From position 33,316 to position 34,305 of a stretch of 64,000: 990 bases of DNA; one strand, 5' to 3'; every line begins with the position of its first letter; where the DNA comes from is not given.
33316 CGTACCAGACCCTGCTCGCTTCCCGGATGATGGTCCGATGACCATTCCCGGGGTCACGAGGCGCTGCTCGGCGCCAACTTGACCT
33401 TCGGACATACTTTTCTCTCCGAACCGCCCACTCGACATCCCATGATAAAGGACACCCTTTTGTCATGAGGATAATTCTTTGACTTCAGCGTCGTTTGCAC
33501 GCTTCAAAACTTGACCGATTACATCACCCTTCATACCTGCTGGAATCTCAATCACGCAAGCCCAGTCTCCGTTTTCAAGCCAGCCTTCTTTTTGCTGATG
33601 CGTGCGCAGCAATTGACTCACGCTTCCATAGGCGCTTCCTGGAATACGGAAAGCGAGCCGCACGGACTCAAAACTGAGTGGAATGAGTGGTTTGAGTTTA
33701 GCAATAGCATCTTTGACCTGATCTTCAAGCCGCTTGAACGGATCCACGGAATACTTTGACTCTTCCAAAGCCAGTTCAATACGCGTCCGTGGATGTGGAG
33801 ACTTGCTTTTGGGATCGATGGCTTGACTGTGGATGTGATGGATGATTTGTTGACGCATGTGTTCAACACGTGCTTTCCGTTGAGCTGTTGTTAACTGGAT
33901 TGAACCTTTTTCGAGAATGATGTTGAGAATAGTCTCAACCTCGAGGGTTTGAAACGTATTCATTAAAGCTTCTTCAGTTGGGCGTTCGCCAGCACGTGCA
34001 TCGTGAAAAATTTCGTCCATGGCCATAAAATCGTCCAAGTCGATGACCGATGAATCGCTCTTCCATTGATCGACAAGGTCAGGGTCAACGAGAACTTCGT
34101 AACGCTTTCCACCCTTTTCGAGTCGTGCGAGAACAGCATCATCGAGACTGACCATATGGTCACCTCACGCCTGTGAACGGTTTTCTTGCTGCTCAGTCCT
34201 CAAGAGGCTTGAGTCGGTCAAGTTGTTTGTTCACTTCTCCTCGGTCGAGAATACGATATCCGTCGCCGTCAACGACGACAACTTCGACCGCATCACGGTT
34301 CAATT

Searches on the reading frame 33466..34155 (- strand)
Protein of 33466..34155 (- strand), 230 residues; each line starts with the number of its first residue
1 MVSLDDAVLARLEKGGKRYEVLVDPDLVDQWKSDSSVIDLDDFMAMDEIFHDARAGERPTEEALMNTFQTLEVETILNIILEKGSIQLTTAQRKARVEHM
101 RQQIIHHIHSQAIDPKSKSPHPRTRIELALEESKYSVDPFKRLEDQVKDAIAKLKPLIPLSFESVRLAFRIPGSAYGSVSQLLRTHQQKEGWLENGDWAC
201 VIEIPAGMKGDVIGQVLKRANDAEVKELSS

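Call 72: search_protein_families(library=pfam, proteins=[window:33466-34155:-], max_evalue=0.00001)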
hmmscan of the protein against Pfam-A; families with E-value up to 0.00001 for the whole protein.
window:33466-34155:- (230 aa): 3 families
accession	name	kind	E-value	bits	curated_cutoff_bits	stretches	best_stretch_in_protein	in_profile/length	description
PF01172.24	SBDS_N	-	4.9e-24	84.5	24.6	1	7-94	2-88/88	Shwachman-Bodian-Diamond syndrome (SBDS) N-terminal domain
PF09377.16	SBDS_domain_II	-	4.6e-21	74.9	27.2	1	103-162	2-61/62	SBDS protein, domain II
PF20268.4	SBDS_C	-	6.2e-08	32.9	27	1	165-229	1-70/71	SBDS protein, C-terminal domain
